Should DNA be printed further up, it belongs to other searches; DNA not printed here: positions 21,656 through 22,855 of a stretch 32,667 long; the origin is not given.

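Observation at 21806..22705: Low-GC, lysogen-expressed moron between int and cI encoding a TerB-like/BRCT-like 299-aa protein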

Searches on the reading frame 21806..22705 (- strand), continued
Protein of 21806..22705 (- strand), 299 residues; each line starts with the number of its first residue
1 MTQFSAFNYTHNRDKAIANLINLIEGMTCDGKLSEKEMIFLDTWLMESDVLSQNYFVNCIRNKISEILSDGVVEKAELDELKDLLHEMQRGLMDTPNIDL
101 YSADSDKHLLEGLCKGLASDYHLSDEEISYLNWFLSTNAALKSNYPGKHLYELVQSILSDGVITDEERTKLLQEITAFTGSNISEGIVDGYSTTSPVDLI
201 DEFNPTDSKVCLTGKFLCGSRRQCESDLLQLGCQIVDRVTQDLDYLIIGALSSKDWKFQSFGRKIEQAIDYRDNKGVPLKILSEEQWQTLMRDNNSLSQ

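Call 21: find_encoding_contigs(protein=P0118, flank=5000, max_places=4)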
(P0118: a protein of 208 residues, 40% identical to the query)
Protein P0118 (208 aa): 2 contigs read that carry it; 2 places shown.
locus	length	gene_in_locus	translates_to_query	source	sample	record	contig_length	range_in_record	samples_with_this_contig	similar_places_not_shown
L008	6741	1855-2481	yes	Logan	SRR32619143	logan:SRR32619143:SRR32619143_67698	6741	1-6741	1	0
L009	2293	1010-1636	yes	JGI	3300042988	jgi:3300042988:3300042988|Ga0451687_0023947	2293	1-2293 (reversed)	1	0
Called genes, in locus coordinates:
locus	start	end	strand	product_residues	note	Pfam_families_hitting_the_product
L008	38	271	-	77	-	-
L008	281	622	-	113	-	-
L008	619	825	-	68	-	-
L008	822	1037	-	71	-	PF14549:P22_Cro, PF15943:YdaS_toxin (weak)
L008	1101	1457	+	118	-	-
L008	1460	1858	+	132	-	-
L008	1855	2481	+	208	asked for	-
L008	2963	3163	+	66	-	-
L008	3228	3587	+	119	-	-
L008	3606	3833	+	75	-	-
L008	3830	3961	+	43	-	-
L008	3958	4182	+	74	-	-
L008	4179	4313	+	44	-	-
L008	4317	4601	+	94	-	-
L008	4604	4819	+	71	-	-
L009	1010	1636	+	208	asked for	-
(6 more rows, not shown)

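Call 22: predict_structure(alignment_id=A1)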
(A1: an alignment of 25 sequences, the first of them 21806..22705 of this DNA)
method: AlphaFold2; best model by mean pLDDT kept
length: 299 residues; sequences in the alignment: 25
mean_pLDDT: 83.8   pTM: 0.60
mean pLDDT of the five models: 83.8, 82.6, 81.6, 81.2, 80.6
residues with pLDDT >= 90: 125; 70-90: 134; 50-70: 20; < 50: 20
segments of 3 or more residues with pLDDT < 50: 1-6, 183-193, 297-299
pLDDT, mean of each block of 10 residues (from residue 1): 50 85 94 89 80 86 91 93 95 84 88 91 94 92 87 96 94 86 47 64 87 84 88 90 89 65 86 89 87 58
secondary structure, 60 per line:
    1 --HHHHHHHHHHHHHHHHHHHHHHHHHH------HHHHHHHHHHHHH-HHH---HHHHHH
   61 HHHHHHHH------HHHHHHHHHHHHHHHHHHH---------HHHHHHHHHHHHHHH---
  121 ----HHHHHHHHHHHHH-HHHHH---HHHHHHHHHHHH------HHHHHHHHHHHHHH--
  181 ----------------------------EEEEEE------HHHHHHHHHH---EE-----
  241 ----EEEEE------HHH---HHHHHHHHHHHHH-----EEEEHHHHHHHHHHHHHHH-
elements in order: H3-28 H35-47 H55-68 H75-93 H103-117 H125-137 H139-143 H147-158 H165-178 E209-214 H221-230 E245-249 H262-274 E280-283 H284-298

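Call 33: find_related_loci(query=A1, collection=genome_contigs, flank=4000)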
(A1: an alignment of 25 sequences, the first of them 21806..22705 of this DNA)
Query A1 (299 aa) in genome_contigs; peptide patterns used: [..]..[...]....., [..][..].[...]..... (x = any residue, [..] = any of these).
90 stretches matched a pattern; 50 encode a relative of the query (tblastn E <= 1e-3); 50 distinct loci.
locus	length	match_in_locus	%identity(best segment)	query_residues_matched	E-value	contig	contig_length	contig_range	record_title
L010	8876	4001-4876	86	1-292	8e-169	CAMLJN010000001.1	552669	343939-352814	MAG: uncultured Buttiauxella sp. isolate SRR12181029_bin.1_metawrap_v1.3.0_MAG genome assembly, contig: ERZ12593168_1, w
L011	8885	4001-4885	83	1-295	6e-167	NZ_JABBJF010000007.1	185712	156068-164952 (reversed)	Kluyvera sichuanensis strain 090646 contig00007, whole genome shotgun sequence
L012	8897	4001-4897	80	1-299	2e-166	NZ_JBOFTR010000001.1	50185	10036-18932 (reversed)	MAG: Plesiomonas sp. isolate WFFMC_MAG_625 k139_269_flag=0_multi=856.0369_len=50185, whole genome shotgun sequence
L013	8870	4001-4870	57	1-290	8e-112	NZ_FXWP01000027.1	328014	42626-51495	Kosakonia pseudosacchari strain JM-387, whole genome shotgun sequence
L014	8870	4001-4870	56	1-290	2e-111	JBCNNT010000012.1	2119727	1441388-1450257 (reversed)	MAG: Enterobacter sp. isolate SMAGNO108 Contig12, whole genome shotgun sequence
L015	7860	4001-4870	56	1-290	2e-111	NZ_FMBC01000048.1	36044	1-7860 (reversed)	Kosakonia oryziphila strain REICA_142, whole genome shotgun sequence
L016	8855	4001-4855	55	3-288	7e-109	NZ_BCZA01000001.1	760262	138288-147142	Pantoea agglomerans NBRC 102470, whole genome shotgun sequence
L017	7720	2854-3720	54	2-290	1e-106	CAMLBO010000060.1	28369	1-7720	MAG: uncultured Enterobacterales bacterium isolate SRR7287240_bin.1_metawrap_v1.3.0_MAG genome assembly, contig: ERZ1035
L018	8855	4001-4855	55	7-291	1e-105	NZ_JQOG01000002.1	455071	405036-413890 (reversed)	Pectobacterium odoriferum strain NCPPB 3839 contig_2, whole genome shotgun sequence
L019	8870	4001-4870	52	1-290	7e-104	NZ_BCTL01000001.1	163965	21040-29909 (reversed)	Cedecea neteri NBRC 105707 = ATCC 33855 strain NBRC 105707, whole genome shotgun sequence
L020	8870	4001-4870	54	2-291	6e-104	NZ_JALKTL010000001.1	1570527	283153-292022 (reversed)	Leclercia adecarboxylata strain MGG-10dp contig00001, whole genome shotgun sequence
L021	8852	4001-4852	51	6-292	1e-90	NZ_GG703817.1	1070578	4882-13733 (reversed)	Providencia rustigianii DSM 4541 Scfld0, whole genome shotgun sequence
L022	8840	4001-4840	50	6-285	1e-89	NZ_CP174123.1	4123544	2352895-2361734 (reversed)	Providencia sp. PAZ2 chromosome, complete genome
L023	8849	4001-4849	49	3-285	2e-89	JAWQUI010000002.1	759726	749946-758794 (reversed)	Pseudomonas lundensis strain I31 NODE_2_length_759726_cov_287.758637, whole genome shotgun sequence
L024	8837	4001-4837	49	6-285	2e-88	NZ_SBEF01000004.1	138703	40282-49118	Serratia microhaemolytica strain ZS-11 Scaffold4_1, whole genome shotgun sequence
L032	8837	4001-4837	43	7-287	2e-73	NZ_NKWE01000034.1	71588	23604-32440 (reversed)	Aeromonas sobria strain PAQ091014-5 2088_S9_L001_R1_001_contig_34, whole genome shotgun sequence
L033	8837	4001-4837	43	7-287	3e-73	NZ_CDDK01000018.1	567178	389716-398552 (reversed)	Aeromonas veronii bv. veronii strain CECT 4257, whole genome shotgun sequence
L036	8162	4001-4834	37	6-287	3e-56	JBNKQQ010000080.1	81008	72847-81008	MAG: Thiohalomonadales bacterium isolate G1.bin.10.orig k141_1378928, whole genome shotgun sequence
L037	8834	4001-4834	36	6-287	9e-54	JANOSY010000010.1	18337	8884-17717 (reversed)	MAG: Candidatus Tenderia sp. isolate VAR_39_metabat_422 VAR_39_k141_3047518, whole genome shotgun sequence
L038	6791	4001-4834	36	6-287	2e-53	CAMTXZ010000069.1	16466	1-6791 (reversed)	MAG: uncultured Chromatiaceae bacterium isolate G02_MAG_00001 genome assembly, contig: G02_MAG_00001_000000000117, whole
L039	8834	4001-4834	36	6-287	3e-51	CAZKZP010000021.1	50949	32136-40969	MAG TPA_asm: uncultured Chromatiales bacterium isolate SRP124282_co10_80 genome assembly, contig: NODE_38_length_50949_c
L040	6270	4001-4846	37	6-291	2e-51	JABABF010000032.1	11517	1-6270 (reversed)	MAG: Gammaproteobacteria bacterium isolate bin4o c_000000379344, whole genome shotgun sequence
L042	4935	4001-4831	33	7-287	2e-43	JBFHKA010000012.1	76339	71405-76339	MAG: Sulfurimonas sp. isolate Mix_sand07.2021.05.G.77 k141_103825_length_76339_cov_29.0393, whole genome shotgun sequenc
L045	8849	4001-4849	32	3-291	6e-43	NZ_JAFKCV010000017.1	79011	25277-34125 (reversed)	Bowmanella dokdonensis strain JCM 30855 17, whole genome shotgun sequence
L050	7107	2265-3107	33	6-290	2e-40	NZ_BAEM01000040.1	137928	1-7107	Paraglaciecola chathamensis S18K6, whole genome shotgun sequence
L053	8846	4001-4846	27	7-292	3e-33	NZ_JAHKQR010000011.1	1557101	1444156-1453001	Aestuariibacter sp. A3R04 A3R04_A3R04, whole genome shotgun sequence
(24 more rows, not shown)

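Call 34: find_related_loci(query=A1, collection=viral_contigs, flank=4000)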
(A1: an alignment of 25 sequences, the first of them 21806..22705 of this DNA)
Query A1 (299 aa) in viral_contigs; peptide patterns used: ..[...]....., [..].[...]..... (x = any residue, [..] = any of these).
259 stretches matched a pattern; 230 encode a relative of the query (tblastn E <= 1e-3); the best 80 are kept; 80 distinct loci.
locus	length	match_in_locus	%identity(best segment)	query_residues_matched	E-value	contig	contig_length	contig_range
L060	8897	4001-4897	100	1-299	0e+0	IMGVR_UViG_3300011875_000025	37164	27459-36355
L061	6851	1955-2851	99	1-299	0e+0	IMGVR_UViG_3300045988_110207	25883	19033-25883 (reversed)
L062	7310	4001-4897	99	1-299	0e+0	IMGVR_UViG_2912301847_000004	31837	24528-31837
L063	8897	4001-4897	99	1-299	0e+0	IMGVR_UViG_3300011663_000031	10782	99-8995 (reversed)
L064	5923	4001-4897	99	1-299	0e+0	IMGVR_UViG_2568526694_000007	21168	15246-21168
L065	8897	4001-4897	99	1-299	0e+0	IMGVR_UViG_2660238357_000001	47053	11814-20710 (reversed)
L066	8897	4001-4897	99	1-299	0e+0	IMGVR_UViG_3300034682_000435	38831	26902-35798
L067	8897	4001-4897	99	1-299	0e+0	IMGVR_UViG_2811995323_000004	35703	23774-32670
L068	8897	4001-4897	100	1-299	0e+0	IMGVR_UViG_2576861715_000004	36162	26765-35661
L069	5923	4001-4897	99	1-299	0e+0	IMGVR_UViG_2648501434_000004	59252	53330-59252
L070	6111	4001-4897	99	1-299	0e+0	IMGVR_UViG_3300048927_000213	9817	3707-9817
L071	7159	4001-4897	98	1-299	0e+0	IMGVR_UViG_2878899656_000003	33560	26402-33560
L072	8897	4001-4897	97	1-299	0e+0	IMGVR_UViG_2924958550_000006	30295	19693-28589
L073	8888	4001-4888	97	1-296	0e+0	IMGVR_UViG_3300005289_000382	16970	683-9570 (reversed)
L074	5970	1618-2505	97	1-296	0e+0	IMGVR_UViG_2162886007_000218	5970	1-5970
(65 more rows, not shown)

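Call 42: search_solved_structures(query=A1, max_evalue=0.01, show_alignments=5)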
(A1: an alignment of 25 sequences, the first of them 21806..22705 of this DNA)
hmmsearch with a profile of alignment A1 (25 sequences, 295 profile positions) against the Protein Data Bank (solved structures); distinct sequences matched with E-value up to 0.01: 6.
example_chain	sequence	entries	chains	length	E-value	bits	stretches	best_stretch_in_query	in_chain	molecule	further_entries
6hm4_A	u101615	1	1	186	2e-05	27.2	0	198-259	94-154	S-M checkpoint control protein rad4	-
4bmc_A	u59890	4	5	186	2.2e-05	27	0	198-259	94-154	S-M CHECKPOINT CONTROL PROTEIN RAD4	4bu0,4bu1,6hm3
2ebu_A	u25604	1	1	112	0.00031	23.2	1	205-266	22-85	Replication factor C subunit 1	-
2k6g_A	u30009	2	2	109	0.00034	23.1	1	205-266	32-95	Replication factor C subunit 1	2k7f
9hu3_B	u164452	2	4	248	0.0012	21.3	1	198-255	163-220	DNA ligase subunit B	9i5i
1l7b_A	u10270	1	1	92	0.0031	20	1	206-251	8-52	DNA LIGASE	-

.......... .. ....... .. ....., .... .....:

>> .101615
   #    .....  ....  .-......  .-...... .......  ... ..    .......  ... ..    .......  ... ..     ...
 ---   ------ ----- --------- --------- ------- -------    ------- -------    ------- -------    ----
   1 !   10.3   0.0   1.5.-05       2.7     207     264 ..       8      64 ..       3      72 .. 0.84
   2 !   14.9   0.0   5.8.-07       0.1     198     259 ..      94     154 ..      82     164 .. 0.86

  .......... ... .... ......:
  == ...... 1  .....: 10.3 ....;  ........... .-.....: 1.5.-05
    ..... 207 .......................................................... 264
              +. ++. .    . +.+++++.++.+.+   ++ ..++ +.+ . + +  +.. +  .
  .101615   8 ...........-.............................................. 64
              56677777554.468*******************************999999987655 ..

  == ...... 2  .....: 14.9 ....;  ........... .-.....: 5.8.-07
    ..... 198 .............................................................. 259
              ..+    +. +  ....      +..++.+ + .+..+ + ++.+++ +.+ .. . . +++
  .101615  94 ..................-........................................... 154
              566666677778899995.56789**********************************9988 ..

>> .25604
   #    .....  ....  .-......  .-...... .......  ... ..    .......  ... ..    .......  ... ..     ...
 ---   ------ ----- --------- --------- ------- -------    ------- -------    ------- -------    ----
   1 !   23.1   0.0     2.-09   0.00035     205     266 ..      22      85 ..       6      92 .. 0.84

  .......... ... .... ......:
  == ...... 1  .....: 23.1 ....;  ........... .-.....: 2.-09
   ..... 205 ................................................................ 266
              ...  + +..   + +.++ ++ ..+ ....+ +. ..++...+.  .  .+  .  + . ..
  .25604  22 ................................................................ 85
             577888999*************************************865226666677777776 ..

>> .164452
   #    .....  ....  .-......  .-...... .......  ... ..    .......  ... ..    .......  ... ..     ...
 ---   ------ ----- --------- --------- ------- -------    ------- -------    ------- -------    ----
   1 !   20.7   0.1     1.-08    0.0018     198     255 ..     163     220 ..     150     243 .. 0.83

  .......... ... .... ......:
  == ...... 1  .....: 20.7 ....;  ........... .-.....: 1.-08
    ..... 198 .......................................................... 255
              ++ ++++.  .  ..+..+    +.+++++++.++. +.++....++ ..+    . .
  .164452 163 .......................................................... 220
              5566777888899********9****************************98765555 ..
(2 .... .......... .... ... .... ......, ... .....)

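Call 64: search_protein_representatives(alignment_id=A1)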
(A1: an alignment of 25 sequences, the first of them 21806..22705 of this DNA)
Query: 25 sequences, 295 profile positions. Proteins with E-value up to 0.001 (for the whole library): 4428; up to 1e-10: 2601; up to 1e-30: 851. The best 150 are listed.
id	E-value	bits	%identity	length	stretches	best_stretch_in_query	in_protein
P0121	2.4e-97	342.0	-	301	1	9-290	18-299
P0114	1.4e-96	339.5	-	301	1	3-294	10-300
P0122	1.9e-83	296.4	-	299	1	4-291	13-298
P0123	1.2e-76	274.2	-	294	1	3-293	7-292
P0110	1.9e-76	273.5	-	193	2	185-293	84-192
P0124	2.5e-76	273.1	-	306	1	5-292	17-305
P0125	1.7e-75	270.4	-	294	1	4-292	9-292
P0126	2.2e-75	269.9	-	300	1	3-293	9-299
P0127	4.1e-75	269.1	-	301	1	7-291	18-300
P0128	8.4e-75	268.1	-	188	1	2-176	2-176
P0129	5.4e-74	265.4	-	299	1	8-290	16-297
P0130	5.5e-73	262.1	-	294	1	6-291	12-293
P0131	1.1e-72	261.1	-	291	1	4-287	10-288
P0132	1.2e-72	261.0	-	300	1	10-289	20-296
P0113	5.3e-72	258.9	-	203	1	98-289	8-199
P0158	7.4e-64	232.1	-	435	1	4-292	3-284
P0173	1.1e-60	221.7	-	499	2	111-292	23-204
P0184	1.1e-58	215.2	-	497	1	3-293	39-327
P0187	4.9e-58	213.0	-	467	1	6-292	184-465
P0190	1.5e-57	211.4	-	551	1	10-291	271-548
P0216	5.8e-52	193.1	-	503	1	6-292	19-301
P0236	1.2e-48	182.3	-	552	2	106-292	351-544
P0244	7.9e-48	179.5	-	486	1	6-291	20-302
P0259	4.4e-47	177.1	-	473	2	7-291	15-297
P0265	9.7e-47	175.9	-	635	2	105-293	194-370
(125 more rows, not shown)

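Call 65: search_protein_families(library=pfam, proteins=[P0158, P0184, P0187, P0190, P0216, P0236, P0265, P0173, P0244, P0259], max_evalue=0.001)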
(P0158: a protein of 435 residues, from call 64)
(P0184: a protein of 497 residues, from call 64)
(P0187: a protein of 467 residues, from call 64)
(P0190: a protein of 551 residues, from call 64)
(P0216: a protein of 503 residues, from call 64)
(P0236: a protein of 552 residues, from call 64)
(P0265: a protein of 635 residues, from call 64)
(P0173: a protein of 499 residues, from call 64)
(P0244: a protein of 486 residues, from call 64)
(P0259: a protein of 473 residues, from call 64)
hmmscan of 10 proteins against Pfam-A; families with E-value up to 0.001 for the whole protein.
P0158 (435 aa): 1 family
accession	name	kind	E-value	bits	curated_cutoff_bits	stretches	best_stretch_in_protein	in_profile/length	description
PF00533.33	BRCT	-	4.9e-08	33.5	21.3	1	198-282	6-76/78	BRCA1 C Terminus (BRCT) domain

P0184 (497 aa): 0 families

P0187 (467 aa): 1 family
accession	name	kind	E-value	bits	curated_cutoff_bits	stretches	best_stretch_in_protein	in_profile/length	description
PF00533.33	BRCT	-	7.4e-05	23.3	21.3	1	377-464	4-77/78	BRCA1 C Terminus (BRCT) domain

P0190 (551 aa): 0 families

P0216 (503 aa): 1 family
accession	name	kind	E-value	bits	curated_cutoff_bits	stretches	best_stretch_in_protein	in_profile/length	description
PF00533.33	BRCT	-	6.1e-06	26.8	21.3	1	219-270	9-52/78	BRCA1 C Terminus (BRCT) domain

P0236 (552 aa): 1 family
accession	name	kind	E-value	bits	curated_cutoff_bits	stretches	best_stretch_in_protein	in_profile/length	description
PF00533.33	BRCT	-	5.7e-07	30.1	21.3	1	459-507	6-55/78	BRCA1 C Terminus (BRCT) domain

P0265 (635 aa): 5 families
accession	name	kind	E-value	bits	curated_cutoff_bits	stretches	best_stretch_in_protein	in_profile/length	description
PF00929.31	RNase_T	-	1.3e-19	71.8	24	1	6-158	2-164/164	Exonuclease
PF00533.33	BRCT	-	4e-11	43.4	21.3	1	545-611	7-65/78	BRCA1 C Terminus (BRCT) domain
PF21762.3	DEDDh_C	-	2e-05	25.3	27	1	83-161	109-188/188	DNA polymerase III subunit epsilon-like, C-terminal domain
PF01612.26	DNA_pol_A_exo1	-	2.2e-05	24.8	23.6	1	70-155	64-143/173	3'-5' exonuclease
PF16473.11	Rv2179c-like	-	0.0005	20.2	27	0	7-160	5-175/177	3'-5' exoribonuclease Rv2179c-like domain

P0173 (499 aa): 5 families
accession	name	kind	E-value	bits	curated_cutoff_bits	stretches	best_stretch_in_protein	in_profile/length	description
PF12826.13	HHH_2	-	9.7e-25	87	27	1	328-391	1-64/64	Helix-hairpin-helix motif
PF00533.33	BRCT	-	1.7e-16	60.7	21.3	1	415-485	4-75/78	BRCA1 C Terminus (BRCT) domain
PF14520.12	HHH_5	-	2.8e-13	50.6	27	1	333-384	5-57/57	Helix-hairpin-helix domain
PF12738.14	PTCB-BRCT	-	1.2e-08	35.3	22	1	426-480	6-60/63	twin BRCT domain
PF00633.29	HHH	-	2.9e-06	27.3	24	0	352-381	1-30/30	Helix-hairpin-helix motif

P0244 (486 aa): 1 family
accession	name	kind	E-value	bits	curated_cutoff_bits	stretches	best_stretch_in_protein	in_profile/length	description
PF00533.33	BRCT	-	0.00028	21.5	21.3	1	215-281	3-61/78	BRCA1 C Terminus (BRCT) domain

P0259 (473 aa): 6 families
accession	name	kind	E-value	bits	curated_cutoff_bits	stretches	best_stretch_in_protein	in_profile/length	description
PF00533.33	BRCT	-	3.3e-27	95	21.3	2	400-468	7-76/78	BRCA1 C Terminus (BRCT) domain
PF12826.13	HHH_2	-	1.1e-15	58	27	1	316-375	3-62/64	Helix-hairpin-helix motif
PF12738.14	PTCB-BRCT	-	1.2e-12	48.1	22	1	412-461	10-59/63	twin BRCT domain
PF00633.29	HHH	-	6.6e-08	32.5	24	1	338-367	1-30/30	Helix-hairpin-helix motif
PF16589.12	BRCT_2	-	6.3e-07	30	27.3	0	213-259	3-49/86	BRCT domain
PF14520.12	HHH_5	-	0.00084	20.2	27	0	321-367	7-54/57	Helix-hairpin-helix domain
